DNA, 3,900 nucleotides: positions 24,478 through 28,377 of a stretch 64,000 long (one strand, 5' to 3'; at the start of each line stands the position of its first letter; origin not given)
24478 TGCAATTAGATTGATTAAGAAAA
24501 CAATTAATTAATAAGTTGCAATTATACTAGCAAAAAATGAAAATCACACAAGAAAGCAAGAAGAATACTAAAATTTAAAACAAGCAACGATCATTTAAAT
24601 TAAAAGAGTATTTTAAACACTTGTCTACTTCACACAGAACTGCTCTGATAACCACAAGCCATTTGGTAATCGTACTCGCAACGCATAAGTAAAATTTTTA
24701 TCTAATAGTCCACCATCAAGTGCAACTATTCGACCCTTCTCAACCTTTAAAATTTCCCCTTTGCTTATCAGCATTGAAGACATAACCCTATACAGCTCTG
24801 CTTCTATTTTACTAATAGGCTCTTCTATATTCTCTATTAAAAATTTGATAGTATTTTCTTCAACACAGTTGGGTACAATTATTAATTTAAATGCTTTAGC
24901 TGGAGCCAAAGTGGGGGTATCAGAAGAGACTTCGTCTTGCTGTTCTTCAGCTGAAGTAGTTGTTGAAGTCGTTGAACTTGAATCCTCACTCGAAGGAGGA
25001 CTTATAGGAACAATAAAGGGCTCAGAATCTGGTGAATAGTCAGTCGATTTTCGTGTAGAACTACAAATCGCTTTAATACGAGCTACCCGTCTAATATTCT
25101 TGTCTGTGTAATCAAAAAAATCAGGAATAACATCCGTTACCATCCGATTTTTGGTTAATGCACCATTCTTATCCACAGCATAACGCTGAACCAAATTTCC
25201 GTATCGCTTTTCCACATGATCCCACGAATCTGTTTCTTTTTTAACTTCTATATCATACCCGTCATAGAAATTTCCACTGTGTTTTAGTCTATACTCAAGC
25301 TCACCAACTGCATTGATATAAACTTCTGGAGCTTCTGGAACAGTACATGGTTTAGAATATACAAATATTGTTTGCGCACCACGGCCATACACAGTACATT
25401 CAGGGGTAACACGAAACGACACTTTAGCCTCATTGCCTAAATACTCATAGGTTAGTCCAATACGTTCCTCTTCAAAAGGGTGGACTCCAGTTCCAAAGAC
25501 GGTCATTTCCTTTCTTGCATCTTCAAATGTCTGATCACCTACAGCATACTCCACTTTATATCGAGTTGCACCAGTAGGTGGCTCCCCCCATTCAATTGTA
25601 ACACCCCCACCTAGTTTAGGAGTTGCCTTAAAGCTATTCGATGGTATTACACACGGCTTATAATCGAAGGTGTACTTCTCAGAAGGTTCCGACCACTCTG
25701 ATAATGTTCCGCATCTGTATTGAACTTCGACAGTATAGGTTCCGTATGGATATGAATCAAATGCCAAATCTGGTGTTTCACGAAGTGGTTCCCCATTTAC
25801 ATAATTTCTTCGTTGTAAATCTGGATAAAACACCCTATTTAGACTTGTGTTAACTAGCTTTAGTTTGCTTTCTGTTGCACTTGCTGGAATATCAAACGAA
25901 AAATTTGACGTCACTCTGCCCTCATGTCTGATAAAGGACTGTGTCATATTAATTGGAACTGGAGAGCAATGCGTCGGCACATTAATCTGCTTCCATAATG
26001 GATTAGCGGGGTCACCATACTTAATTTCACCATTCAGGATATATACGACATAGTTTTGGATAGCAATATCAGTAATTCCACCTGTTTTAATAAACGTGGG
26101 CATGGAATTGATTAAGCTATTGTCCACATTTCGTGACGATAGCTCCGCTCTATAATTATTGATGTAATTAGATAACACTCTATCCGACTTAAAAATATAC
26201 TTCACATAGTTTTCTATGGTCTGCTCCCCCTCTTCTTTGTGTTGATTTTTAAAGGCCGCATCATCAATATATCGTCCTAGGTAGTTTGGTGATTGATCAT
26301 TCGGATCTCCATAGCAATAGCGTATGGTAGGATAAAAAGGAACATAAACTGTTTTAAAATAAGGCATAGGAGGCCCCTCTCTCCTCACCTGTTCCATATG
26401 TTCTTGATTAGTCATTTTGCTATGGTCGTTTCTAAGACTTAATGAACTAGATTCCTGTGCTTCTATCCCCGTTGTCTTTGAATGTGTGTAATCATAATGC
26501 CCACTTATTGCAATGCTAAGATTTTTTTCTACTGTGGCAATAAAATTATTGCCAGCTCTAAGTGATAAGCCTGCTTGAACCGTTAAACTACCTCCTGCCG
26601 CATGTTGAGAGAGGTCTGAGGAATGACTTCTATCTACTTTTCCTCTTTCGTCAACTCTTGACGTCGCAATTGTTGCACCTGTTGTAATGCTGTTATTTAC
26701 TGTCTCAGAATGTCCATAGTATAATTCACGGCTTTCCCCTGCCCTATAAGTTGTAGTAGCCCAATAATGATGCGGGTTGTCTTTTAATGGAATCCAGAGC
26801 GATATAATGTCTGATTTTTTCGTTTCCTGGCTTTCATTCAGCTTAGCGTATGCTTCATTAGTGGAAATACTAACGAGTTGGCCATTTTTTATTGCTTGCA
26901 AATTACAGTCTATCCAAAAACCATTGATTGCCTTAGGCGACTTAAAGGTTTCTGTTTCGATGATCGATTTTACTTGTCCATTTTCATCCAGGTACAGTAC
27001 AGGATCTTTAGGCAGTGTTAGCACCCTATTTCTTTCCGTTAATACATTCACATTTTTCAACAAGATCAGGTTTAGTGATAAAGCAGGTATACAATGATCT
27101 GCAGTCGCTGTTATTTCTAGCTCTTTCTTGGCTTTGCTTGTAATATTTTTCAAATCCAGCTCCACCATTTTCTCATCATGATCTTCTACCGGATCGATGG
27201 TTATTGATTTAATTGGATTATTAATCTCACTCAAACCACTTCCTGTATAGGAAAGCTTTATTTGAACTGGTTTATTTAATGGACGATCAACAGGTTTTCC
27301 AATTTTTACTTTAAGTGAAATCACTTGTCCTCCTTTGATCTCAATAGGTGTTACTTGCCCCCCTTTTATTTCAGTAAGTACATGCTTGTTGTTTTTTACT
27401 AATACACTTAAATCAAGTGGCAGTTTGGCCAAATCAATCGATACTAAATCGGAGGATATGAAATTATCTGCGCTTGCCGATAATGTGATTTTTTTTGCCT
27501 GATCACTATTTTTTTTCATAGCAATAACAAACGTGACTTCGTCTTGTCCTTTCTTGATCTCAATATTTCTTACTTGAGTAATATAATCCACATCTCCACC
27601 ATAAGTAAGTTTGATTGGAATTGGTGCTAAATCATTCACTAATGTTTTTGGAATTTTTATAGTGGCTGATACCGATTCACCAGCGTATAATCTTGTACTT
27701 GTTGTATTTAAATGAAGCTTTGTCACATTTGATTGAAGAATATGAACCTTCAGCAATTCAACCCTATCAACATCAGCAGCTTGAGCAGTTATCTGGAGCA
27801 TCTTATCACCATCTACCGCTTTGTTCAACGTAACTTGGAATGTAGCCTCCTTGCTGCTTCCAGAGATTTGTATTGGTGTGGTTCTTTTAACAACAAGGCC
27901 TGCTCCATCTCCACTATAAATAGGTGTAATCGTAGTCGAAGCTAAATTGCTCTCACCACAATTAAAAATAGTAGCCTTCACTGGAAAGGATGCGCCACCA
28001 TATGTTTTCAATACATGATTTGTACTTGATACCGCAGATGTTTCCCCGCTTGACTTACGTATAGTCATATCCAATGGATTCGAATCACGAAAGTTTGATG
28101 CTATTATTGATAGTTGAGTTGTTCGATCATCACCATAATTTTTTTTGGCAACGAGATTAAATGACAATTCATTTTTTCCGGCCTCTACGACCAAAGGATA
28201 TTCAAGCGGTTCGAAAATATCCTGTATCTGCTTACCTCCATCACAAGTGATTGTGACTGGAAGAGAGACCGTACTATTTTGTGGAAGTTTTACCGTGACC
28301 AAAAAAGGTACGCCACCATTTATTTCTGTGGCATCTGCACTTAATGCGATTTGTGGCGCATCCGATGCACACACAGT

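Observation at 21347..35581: Single-strand 14-kb surface-protein locus: cassettes interleaved with repeat proteins that share one unclassified domain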

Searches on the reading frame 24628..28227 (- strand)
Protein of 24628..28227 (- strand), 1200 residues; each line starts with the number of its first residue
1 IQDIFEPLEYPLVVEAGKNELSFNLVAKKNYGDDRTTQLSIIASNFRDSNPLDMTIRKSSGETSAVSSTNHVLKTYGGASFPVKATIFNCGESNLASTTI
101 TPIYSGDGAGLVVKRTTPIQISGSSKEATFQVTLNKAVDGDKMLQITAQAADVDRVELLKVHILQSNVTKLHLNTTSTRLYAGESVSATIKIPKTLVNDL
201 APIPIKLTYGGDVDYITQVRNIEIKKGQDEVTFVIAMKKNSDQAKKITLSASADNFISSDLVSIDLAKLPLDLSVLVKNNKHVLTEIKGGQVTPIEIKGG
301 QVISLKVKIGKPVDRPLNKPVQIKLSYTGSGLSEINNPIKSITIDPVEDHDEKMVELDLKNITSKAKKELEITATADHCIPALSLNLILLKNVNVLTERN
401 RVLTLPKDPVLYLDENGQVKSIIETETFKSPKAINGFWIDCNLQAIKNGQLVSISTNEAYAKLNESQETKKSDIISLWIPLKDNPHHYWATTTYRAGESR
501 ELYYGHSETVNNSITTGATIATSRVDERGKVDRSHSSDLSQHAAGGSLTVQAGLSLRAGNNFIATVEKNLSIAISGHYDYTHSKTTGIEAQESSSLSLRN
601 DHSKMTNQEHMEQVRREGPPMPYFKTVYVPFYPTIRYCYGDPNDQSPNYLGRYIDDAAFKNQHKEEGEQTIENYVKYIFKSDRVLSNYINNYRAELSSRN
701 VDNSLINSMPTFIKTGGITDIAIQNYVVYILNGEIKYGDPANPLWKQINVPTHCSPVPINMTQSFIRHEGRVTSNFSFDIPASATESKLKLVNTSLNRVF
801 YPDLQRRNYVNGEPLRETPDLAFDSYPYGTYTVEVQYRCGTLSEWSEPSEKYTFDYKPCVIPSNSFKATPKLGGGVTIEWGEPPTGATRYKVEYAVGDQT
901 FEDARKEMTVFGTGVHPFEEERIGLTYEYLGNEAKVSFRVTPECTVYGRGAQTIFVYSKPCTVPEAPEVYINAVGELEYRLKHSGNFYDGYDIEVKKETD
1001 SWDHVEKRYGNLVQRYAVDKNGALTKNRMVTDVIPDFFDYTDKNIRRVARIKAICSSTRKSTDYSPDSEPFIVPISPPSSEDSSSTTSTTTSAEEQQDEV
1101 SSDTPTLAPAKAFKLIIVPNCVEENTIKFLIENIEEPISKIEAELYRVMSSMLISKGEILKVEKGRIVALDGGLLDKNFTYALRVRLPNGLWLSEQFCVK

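Call 49: search_protein_representatives(protein=window:24628-28227:-)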
Query: 1200 residues. Proteins with E-value up to 0.001 (for the whole library): 15; up to 1e-10: 14; up to 1e-30: 10. The best 15 are listed.
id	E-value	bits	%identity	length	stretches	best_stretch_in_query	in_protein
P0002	0.0e+00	1921.8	64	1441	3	1-1198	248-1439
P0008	7.7e-266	901.6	41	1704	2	72-1198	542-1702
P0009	8.4e-124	431.2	27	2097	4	3-1198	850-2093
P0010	1.9e-62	228.0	30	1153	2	297-963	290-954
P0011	3.7e-47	177.4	27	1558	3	594-1197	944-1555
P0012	6.3e-41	156.8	38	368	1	830-1198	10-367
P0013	3.9e-40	154.2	27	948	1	308-1188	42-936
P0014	2.9e-39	151.3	49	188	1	1006-1198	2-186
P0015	8.0e-36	139.9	28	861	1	393-1167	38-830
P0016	2.3e-32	128.4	26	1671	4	167-513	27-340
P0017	2.8e-28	114.9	27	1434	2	323-965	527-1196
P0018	1.0e-26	109.7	26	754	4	748-946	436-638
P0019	7.2e-17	77.1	27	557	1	641-1150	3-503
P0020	8.3e-14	67.0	29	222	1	523-697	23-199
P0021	5.0e-06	41.2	31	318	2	297-444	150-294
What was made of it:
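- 24625..30084 (-): Giant protein (1819 aa) with a Sec signal peptide at aa 1-24. Exhaustive HMMER found 15 representatives (call 49).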

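Call 52: search_protein_families(library=pfam, proteins=[P0008, P0009, P0010, P0011, P0013, P0015, P0017], max_evalue=0.01)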
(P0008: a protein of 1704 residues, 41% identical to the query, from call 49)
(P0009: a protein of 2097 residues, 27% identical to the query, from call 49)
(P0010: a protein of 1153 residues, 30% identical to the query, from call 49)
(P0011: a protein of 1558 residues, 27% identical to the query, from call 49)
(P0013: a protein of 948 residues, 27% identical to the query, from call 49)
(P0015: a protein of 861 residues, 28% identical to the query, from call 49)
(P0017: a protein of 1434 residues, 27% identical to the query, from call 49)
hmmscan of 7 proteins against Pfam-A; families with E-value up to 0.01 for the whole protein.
P0008 (1704 aa): 0 families

P0009 (2097 aa): 0 families

P0010 (1153 aa): 0 families

P0011 (1558 aa): 1 family
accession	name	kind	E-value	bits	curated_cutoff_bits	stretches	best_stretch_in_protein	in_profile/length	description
PF18962.6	Por_Secre_tail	-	5.2e-05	23.9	27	1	1480-1555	3-74/75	Secretion system C-terminal sorting domain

P0013 (948 aa): 0 families

P0015 (861 aa): 0 families

P0017 (1434 aa): 0 families

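Call 60: find_encoding_contigs(protein=P0008, flank=10000, max_places=4)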
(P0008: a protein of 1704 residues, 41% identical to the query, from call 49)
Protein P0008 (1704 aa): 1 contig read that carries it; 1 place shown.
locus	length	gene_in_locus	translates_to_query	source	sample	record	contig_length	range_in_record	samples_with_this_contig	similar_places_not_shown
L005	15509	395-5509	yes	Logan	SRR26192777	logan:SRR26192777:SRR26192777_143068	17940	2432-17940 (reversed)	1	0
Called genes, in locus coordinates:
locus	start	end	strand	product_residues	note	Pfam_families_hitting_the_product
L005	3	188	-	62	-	?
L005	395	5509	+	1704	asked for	-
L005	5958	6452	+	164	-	-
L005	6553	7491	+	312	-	PF08240:ADH_N, PF00107:ADH_zinc_N, PF13602:ADH_zinc_N_2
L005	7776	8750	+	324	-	PF01134:GIDA (faint), PF07992:Pyr_redox_2, PF12831:FAD_oxidored (faint), PF13738:Pyr_redox_3, PF00070:Pyr_redox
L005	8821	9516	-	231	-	PF22624:AASDHPPT_N, PF01648:ACPS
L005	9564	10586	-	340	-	PF00155:Aminotran_1_2 (weak), PF01212:Beta_elim_lyase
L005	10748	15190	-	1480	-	PF02382:RTX, PF00353:HemolysinCabind (faint)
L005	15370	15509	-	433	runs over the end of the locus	PF26002:Beta-barrel_AprE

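Call 61: find_encoding_contigs(protein=P0009, flank=10000, max_places=4)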
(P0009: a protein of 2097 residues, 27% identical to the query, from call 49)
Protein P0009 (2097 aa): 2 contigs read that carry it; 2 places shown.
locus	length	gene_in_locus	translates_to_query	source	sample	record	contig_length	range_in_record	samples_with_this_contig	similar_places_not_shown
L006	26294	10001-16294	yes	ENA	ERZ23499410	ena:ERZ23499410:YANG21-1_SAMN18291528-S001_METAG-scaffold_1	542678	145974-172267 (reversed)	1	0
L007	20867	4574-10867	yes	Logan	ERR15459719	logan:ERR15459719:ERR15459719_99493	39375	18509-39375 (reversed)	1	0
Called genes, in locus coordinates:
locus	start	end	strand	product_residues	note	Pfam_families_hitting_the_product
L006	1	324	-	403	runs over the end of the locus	PF02518:HATPase_c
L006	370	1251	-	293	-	-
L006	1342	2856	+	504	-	PF00749:tRNA-synt_1c, PF19269:Anticodon_2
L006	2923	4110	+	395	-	PF13167:GTP-bdg_N, PF16360:GTP-bdg_M, PF00025:Arf (weak), PF01926:MMR_HSR1, PF00009:GTP_EFTU (weak)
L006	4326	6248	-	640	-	PF16177:ACAS_N, PF00501:AMP-binding, PF13193:AMP-binding_C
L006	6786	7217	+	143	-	PF02033:RBFA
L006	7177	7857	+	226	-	PF03006:HlyIII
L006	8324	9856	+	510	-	-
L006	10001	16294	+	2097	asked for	-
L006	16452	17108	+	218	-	-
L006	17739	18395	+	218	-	-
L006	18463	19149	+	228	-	-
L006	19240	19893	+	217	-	-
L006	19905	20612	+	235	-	-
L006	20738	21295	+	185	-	-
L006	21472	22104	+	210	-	-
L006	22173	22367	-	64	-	-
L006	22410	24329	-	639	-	PF01182:Glucosamine_iso, PF02585:PIG-L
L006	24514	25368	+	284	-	PF01040:UbiA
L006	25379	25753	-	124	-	-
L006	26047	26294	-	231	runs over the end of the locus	-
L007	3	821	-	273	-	?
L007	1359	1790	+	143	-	PF02033:RBFA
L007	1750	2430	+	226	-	PF03006:HlyIII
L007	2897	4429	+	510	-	-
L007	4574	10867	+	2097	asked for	-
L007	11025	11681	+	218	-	-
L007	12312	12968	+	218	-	-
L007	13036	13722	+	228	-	-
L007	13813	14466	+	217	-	-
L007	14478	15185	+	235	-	-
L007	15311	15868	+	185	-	-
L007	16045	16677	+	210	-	-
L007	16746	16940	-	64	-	-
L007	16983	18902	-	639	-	PF01182:Glucosamine_iso, PF02585:PIG-L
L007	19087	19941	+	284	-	PF01040:UbiA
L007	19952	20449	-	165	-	-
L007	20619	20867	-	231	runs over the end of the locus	-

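Call 74: find_encoding_contigs(protein=P0010, flank=8000, max_places=3)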
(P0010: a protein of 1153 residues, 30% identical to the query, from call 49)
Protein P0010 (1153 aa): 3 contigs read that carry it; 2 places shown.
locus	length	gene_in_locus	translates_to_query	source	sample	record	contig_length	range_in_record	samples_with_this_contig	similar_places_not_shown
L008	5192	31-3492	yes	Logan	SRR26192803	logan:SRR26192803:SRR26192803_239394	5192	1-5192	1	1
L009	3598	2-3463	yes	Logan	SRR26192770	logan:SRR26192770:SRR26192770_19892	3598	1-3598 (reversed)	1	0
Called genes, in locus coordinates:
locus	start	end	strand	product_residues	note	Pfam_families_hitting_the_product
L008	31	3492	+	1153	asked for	-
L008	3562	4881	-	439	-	PF13481:AAA_25, PF03796:DnaB_C (weak), PF06745:ATPase, PF13401:AAA_22 (weak), PF13541:ChlI, PF05362:Lon_C (weak)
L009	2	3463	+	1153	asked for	?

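Call 75: find_encoding_contigs(protein=P0013, flank=8000, max_places=3)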
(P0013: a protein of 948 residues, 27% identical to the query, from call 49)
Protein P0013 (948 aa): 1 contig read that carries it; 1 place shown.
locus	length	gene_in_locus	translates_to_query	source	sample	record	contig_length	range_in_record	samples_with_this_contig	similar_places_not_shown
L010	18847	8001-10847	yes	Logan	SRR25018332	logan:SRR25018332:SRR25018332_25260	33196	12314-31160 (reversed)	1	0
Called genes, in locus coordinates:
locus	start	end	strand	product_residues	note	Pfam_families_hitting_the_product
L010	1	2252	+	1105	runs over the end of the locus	-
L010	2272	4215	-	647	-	PF00324:AA_permease, PF13520:AA_permease_2, PF13906:AA_permease_C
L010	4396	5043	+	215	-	PF14378:PAP2_3, PF01569:PAP2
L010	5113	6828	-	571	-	PF01432:Peptidase_M3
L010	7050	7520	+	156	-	-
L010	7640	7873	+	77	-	-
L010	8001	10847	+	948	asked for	-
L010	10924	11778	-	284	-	PF01040:UbiA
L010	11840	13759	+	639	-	PF01182:Glucosamine_iso, PF02585:PIG-L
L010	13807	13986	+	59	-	-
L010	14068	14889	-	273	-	-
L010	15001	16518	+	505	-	PF00749:tRNA-synt_1c, PF19269:Anticodon_2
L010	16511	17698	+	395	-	PF13167:GTP-bdg_N, PF16360:GTP-bdg_M, PF00025:Arf (weak), PF01926:MMR_HSR1, PF04670:Gtr1_RagA (weak), PF00009:GTP_EFTU (weak)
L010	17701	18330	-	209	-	PF00132:Hexapep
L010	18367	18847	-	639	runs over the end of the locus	PF16177:ACAS_N, PF00501:AMP-binding, PF13193:AMP-binding_C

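Call 76: find_encoding_contigs(protein=P0011, flank=8000, max_places=3)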
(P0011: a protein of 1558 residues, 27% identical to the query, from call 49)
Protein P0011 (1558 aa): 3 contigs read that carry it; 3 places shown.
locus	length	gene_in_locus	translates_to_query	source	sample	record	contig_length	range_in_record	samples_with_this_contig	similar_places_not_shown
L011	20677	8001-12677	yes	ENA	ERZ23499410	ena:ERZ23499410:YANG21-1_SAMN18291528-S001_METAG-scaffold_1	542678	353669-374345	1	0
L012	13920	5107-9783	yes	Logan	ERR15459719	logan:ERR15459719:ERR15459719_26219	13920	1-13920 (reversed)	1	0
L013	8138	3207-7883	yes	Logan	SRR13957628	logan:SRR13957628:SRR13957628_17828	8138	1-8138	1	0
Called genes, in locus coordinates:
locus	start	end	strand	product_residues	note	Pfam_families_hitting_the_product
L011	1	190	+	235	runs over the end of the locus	PF18306:LDcluster4, PF03641:Lysine_decarbox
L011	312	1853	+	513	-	PF00289:Biotin_carb_N, PF02222:ATP-grasp, PF02786:CPSase_L_D2, PF07478:Dala_Dala_lig_C, PF02785:Biotin_carb_C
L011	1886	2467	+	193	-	PF00677:Lum_binding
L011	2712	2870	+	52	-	-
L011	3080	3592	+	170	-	PF00255:GSHPx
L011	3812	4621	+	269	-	PF01503:PRA-PH (faint), PF03819:MazG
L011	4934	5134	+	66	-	-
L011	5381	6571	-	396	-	PF12704:MacB_PCD, PF02687:FtsX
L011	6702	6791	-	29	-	-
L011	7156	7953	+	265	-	-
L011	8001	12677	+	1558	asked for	-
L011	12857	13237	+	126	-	PF26622:DUF8199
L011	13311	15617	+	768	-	PF07715:Plug (weak), PF00593:TonB_dep_Rec_b-barrel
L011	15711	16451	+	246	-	PF00403:HMA, PF07291:MauE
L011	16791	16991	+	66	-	PF00313:CSD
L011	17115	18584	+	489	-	PF00309:Sigma54_AID, PF04963:Sigma54_CBD, PF04552:Sigma54_DBD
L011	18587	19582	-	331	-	PF11751:PorP_SprF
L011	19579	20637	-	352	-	PF01641:SelR, PF01625:PMSR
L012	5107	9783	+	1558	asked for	-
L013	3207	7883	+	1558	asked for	-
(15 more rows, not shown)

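Call 79: search_protein_families(library=pfam, proteins=[L010:7050-7520:+, L011:7156-7953:+, L006:16452-17108:+, L006:17739-18395:+, L006:18463-19149:+, L006:19240-19893:+, L006:19905-20612:+, L006:20738-21295:+, L006:21472-22104:+, L005:5958-6452:+], max_evalue=0.1)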
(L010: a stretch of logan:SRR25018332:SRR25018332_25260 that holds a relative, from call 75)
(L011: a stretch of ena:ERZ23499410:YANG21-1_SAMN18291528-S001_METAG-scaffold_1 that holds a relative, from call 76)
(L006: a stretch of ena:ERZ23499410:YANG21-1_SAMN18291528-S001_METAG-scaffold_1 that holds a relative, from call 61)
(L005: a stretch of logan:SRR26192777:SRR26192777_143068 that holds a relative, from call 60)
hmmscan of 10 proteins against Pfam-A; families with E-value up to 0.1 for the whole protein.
L010:7050-7520:+ (156 aa): 0 families

L011:7156-7953:+ (265 aa): 0 families

L006:16452-17108:+ (218 aa): 1 family
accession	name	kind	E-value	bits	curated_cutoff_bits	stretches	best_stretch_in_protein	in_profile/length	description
PF00918.22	Gastrin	-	0.096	14.1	22.2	0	12-88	6-77/127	Gastrin/cholecystokinin family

L006:17739-18395:+ (218 aa): 0 families

L006:18463-19149:+ (228 aa): 2 families
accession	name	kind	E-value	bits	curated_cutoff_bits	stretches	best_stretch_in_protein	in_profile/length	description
PF03590.20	AsnA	-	0.019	15.2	27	1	114-185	95-163/228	Aspartate-ammonia ligase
PF01814.28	Hemerythrin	-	0.047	14.6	25.3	1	113-203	3-92/127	Hemerythrin HHE cation binding domain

L006:19240-19893:+ (217 aa): 2 families
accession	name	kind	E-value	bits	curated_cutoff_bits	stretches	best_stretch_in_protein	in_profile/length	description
PF08317.16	Spc7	-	0.01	15.7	34.5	1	128-198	57-127/196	Spc7 kinetochore protein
PF15482.11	CCER1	-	0.033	14.4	27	1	132-162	169-199/215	Coiled-coil domain-containing glutamate-rich protein family 1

L006:19905-20612:+ (235 aa): 2 families
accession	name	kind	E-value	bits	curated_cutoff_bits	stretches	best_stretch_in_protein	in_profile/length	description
PF15615.11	TerB_C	-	0.032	14.9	26.3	1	107-172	4-70/148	TerB-C domain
PF05016.21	ParE_toxin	-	0.05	14.6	23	0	168-205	5-41/89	ParE toxin of type II toxin-antitoxin system, parDE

L006:20738-21295:+ (185 aa): 2 families
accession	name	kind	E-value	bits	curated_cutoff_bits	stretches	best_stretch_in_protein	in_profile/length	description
PF18074.6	PriA_C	-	0.034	15.4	26.9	0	30-76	40-86/95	Primosomal protein N C-terminal domain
PF12269.13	CpG_bind_C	-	0.05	13.8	26.3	1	88-182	21-116/236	CpG binding protein C-terminal domain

L006:21472-22104:+ (210 aa): 0 families

L005:5958-6452:+ (164 aa): 1 family
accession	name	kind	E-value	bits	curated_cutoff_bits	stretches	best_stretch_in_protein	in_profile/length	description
PF09580.15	Spore_YhcN_YlaJ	-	0.026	15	26.3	1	33-157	15-111/158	Sporulation lipoprotein YhcN/YlaJ (Spore_YhcN_YlaJ)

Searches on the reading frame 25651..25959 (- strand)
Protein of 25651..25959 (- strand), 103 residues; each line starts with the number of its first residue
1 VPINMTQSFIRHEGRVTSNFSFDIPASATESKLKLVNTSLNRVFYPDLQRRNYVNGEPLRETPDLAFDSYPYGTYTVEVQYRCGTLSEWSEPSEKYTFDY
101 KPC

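Call 113: search_solved_structures(query=A9, max_evalue=10)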
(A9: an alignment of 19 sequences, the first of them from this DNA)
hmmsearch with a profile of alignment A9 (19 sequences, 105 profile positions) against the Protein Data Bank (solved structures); distinct sequences matched with E-value up to 10: 3.
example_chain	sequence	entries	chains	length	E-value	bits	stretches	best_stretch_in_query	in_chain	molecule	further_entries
7fjs_L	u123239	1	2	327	0.39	14.6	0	35-84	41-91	T6 light chain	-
9q71_H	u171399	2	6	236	0.84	13.5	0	34-84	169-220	mAb H8 light chain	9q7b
8vvw_A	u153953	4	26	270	1.5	12.7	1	29-89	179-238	Copia VLP protein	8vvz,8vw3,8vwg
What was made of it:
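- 25000..25959 (-): Three ~100-aa beta modules with conserved W, Y and C residues (tentatively FN3-like; giant aa ~1376-1695). No PDB sequence match (call 113).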

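Call 114: search_protein_families(library=pfam, alignment_id=A9, max_evalue=1)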
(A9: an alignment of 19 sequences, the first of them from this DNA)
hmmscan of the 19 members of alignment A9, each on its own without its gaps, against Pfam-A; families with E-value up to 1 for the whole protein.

A. member 1, seq(103 aa): 0 families

B. families by the number of members that match (of 19 scanned): 9 families
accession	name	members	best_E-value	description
PF13860.13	FlgD_ig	2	0.13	FlgD Ig-like domain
PF00041.27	fn3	1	6.4e-05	Fibronectin type III domain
PF23577.1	LysM_RLK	1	0.027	LysM domain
PF20396.3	DUF6689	1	0.031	Family of unknown function (DUF6689)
PF25502.1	DUF7915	1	0.043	Domain of unknown function (DUF7915)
PF20458.3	DUF6711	1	0.1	Family of unknown function (DUF6711)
PF17947.6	4HB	1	0.11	Four helical bundle domain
PF03627.19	PapG_N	1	0.14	PapG carbohydrate binding domain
PF25599.1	Ephrin_CRD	1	0.21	Ephrin cysteine rich domain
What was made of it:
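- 25000..25959 (-): Only 1 of 19 copies hits Pfam fn3, at 6.4e-5 (call 114).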
